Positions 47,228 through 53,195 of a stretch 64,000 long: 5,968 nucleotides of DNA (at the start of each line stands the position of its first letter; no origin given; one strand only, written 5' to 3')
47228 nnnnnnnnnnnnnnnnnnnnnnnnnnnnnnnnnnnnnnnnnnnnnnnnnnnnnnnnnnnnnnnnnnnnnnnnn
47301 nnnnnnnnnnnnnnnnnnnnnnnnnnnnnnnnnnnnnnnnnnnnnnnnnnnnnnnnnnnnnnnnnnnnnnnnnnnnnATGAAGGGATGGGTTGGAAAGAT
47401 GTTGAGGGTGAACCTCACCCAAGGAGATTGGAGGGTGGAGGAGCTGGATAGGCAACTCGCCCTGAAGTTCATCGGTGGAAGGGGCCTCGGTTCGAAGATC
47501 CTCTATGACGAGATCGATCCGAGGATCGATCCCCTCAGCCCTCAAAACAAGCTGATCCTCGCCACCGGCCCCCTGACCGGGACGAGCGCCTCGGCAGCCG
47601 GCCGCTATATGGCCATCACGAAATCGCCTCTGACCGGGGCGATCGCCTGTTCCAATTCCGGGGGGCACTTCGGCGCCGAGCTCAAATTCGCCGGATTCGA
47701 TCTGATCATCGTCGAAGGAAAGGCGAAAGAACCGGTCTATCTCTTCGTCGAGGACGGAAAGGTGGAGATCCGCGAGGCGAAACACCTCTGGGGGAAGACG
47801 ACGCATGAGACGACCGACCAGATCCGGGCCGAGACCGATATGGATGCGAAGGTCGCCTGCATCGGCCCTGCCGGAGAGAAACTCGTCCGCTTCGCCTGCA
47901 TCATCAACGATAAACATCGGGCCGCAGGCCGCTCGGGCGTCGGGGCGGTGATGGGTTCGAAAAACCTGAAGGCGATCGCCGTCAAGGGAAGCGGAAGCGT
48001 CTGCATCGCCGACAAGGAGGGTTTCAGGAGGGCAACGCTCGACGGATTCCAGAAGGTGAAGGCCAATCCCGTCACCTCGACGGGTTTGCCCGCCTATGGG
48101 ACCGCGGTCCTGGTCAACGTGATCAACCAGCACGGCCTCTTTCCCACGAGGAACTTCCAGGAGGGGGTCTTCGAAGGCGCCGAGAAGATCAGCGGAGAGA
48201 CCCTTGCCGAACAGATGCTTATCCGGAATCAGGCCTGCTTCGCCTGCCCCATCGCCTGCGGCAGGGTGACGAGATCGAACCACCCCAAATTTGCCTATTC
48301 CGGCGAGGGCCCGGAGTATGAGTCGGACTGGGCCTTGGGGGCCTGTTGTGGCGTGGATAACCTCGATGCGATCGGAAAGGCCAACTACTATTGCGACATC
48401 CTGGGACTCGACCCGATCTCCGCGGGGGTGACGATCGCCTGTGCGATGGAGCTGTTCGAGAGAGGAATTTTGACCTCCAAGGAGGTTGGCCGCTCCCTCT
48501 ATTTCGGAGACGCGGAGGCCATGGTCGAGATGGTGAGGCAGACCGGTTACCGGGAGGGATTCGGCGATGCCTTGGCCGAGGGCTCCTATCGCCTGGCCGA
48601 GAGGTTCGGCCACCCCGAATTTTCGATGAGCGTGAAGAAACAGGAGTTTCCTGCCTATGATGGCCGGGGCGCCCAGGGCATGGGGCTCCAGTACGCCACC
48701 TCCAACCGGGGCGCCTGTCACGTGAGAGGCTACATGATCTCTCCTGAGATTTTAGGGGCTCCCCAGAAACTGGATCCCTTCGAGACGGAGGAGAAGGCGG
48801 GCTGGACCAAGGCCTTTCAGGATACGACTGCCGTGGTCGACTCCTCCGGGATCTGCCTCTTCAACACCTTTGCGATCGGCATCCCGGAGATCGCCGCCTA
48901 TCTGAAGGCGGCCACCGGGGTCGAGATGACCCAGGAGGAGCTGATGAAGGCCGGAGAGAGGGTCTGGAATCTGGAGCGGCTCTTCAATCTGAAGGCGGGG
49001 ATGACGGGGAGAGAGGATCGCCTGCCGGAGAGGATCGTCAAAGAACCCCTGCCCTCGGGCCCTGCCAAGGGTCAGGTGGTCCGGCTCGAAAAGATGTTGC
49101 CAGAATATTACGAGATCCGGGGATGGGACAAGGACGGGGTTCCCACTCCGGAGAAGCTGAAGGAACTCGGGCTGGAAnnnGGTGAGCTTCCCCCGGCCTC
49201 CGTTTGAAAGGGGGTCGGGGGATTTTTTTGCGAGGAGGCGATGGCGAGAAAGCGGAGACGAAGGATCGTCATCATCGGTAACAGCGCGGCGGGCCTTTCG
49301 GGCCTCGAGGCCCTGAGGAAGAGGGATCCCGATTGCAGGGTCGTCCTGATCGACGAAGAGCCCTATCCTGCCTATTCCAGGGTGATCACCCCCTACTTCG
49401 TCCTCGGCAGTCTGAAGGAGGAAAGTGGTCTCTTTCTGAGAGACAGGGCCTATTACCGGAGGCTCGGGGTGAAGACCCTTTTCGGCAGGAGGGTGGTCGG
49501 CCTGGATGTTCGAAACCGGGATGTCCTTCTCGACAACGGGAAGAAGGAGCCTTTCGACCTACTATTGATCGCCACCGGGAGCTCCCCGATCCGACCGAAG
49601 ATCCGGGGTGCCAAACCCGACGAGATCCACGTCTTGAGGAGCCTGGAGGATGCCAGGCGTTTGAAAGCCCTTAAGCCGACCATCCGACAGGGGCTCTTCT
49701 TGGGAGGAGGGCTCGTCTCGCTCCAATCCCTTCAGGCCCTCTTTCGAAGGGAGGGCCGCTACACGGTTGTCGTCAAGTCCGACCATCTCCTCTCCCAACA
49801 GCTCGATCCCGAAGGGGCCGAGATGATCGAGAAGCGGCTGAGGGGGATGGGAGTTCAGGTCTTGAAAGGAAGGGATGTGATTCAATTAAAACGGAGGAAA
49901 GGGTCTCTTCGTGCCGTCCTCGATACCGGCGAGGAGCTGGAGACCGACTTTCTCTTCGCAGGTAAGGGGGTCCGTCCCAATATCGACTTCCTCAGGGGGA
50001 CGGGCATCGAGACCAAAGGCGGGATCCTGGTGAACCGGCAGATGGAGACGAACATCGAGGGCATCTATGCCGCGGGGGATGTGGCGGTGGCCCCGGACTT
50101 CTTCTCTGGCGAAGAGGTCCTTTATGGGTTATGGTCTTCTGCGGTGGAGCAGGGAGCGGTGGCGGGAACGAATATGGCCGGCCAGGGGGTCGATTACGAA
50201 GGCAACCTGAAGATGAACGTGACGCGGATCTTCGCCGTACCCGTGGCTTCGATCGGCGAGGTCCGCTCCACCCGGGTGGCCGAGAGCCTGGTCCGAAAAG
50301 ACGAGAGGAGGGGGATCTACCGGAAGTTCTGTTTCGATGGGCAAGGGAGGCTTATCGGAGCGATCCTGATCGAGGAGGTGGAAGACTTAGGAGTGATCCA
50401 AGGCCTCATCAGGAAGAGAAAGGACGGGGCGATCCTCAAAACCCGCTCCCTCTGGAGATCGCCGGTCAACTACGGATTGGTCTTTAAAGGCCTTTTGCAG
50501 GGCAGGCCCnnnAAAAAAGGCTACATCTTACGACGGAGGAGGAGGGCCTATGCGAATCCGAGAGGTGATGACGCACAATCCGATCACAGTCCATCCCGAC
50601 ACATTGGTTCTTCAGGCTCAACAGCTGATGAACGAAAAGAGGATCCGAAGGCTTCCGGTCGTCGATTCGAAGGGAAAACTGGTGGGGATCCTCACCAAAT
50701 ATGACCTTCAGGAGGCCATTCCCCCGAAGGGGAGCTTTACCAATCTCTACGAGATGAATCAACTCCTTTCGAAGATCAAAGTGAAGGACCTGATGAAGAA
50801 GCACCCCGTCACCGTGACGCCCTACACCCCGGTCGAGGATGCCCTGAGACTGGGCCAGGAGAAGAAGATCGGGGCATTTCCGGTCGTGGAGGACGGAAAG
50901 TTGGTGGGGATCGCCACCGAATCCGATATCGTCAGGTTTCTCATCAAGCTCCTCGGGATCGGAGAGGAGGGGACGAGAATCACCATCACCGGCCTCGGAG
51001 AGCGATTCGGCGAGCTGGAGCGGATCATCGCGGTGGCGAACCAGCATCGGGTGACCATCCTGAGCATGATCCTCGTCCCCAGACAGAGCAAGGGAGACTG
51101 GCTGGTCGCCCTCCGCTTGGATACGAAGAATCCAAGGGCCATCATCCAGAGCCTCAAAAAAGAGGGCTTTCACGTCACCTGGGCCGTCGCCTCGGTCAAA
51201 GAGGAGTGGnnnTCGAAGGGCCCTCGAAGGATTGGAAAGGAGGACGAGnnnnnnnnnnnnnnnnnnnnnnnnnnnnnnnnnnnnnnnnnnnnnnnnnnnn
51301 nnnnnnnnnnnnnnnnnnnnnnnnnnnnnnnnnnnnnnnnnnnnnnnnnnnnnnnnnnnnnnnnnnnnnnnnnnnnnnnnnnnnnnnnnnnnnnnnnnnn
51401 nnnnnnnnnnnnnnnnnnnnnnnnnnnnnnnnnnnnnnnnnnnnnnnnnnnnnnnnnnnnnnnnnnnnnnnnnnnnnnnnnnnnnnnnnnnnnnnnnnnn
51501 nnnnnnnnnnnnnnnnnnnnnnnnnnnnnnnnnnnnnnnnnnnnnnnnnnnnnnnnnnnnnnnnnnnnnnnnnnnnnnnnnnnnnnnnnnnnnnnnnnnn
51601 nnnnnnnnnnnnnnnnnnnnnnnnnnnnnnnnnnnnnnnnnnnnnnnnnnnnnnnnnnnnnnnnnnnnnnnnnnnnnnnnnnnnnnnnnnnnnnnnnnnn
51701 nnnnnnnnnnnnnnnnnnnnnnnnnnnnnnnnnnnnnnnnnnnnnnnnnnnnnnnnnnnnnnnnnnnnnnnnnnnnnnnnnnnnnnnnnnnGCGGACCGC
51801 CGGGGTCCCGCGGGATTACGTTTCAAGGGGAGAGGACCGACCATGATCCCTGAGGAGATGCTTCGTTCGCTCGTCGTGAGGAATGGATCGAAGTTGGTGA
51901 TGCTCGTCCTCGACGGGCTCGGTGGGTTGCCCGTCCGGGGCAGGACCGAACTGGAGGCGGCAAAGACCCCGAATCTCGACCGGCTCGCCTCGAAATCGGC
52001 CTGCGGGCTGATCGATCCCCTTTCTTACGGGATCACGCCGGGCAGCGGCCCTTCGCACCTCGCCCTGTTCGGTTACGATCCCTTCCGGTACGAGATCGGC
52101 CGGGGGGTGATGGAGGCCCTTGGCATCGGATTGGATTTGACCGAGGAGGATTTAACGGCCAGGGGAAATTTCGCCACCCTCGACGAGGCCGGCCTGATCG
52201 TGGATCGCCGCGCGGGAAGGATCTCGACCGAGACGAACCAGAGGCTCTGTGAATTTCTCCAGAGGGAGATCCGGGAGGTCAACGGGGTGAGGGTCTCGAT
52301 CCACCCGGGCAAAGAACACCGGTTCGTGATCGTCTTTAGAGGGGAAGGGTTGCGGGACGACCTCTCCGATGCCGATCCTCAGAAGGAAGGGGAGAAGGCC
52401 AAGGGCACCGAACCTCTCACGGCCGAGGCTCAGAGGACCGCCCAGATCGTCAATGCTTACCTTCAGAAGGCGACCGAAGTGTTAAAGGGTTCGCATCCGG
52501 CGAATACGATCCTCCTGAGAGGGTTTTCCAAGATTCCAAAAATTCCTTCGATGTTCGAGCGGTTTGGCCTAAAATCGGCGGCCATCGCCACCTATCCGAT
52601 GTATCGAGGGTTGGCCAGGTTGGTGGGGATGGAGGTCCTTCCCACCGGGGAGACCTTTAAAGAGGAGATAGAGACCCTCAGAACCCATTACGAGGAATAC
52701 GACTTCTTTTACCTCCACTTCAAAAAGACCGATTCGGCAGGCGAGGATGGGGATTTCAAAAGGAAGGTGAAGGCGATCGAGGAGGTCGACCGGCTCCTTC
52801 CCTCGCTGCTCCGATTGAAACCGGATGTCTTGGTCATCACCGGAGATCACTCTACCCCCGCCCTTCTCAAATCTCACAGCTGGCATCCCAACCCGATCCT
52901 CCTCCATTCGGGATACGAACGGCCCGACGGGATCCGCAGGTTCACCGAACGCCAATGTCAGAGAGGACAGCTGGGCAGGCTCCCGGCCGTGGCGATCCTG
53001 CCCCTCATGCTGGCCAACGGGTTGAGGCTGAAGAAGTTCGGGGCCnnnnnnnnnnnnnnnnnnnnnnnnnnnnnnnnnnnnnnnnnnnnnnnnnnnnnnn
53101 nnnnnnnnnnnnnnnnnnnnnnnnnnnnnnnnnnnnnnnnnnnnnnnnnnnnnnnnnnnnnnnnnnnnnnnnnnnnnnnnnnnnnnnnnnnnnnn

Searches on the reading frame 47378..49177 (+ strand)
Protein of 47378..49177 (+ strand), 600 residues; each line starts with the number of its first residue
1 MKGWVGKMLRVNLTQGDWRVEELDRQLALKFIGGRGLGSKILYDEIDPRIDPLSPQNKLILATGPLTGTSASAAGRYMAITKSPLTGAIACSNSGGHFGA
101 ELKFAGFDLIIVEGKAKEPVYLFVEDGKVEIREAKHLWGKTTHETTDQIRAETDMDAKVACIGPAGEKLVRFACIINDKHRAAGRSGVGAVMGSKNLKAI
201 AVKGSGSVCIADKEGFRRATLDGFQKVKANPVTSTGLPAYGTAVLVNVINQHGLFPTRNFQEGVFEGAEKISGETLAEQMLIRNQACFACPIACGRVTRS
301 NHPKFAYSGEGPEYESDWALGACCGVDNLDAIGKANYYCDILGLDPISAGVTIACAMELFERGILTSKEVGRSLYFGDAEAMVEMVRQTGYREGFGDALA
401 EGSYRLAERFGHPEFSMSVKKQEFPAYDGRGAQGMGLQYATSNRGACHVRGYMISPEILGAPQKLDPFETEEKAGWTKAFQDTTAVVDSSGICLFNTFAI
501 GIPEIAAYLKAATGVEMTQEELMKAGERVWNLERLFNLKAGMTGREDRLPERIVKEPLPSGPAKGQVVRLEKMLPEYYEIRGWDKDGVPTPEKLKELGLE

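Call 19: search_protein_families(library=pfam, proteins=[window:47378-49177:+], max_evalue=0.0001)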
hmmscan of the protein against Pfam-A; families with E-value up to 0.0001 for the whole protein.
window:47378-49177:+ (600 aa): 2 families
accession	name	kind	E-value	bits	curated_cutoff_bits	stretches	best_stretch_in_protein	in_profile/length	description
PF01314.23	AFOR_C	-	1.7e-161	538.1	27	1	225-599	8-385/385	Aldehyde ferredoxin oxidoreductase, domains 2 & 3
PF02730.20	AFOR_N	-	4.5e-89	297.9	29.8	1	6-204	1-198/199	Aldehyde ferredoxin oxidoreductase, N-terminal domain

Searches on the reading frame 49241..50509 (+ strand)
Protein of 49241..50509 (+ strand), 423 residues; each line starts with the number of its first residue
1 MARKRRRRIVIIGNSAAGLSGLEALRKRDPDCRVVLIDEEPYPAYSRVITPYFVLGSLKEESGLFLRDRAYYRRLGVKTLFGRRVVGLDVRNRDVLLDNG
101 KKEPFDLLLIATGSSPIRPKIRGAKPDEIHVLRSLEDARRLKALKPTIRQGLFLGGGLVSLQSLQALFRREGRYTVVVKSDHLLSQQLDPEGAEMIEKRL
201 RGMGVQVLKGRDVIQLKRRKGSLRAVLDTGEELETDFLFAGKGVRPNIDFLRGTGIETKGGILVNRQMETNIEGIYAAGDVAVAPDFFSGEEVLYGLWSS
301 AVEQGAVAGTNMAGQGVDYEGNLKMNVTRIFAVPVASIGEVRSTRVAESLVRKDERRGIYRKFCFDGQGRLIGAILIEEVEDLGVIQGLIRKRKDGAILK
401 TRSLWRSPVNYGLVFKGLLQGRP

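Call 20: search_protein_families(library=pfam, proteins=[window:49241-50509:+], max_evalue=0.0001)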
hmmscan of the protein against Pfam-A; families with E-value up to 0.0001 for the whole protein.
window:49241-50509:+ (423 aa): 4 families
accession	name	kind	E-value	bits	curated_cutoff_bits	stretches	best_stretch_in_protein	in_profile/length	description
PF07992.20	Pyr_redox_2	-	1.1e-49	169.9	26.1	1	8-305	2-291/291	Pyridine nucleotide-disulphide oxidoreductase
PF00070.33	Pyr_redox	-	1.7e-10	41.7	22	1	154-224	5-75/82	Pyridine nucleotide-disulphide oxidoreductase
PF18267.7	Rubredoxin_C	-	4.8e-10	39.7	25.9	1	329-393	6-69/70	Rubredoxin NAD+ reductase C-terminal domain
PF13738.12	Pyr_redox_3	-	2.5e-06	27.4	30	1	109-279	129-305/305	Pyridine nucleotide-disulphide oxidoreductase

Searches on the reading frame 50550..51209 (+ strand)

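Call 20: search_protein_families(library=pfam, proteins=[window:50550-51209:+], max_evalue=0.0001)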
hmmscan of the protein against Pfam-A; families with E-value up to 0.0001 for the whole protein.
window:50550-51209:+ (220 aa): 1 family
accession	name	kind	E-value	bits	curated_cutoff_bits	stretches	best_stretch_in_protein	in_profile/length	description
PF00571.33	CBS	-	1.4e-37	128.2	24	2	3-57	1-55/57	CBS domain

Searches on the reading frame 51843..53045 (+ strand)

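Call 20: search_protein_families(library=pfam, proteins=[window:51843-53045:+], max_evalue=0.0001)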
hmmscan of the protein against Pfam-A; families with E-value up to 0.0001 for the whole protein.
window:51843-53045:+ (401 aa): 2 families
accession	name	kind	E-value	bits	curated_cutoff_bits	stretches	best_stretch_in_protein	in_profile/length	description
PF10143.14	PhosphMutase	-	1.5e-51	175.1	21.5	1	49-221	1-170/170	2,3-bisphosphoglycerate-independent phosphoglycerate mutase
PF01676.23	Metalloenzyme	-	1.1e-44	153.3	24.3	1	17-390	2-250/252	Metalloenzyme superfamily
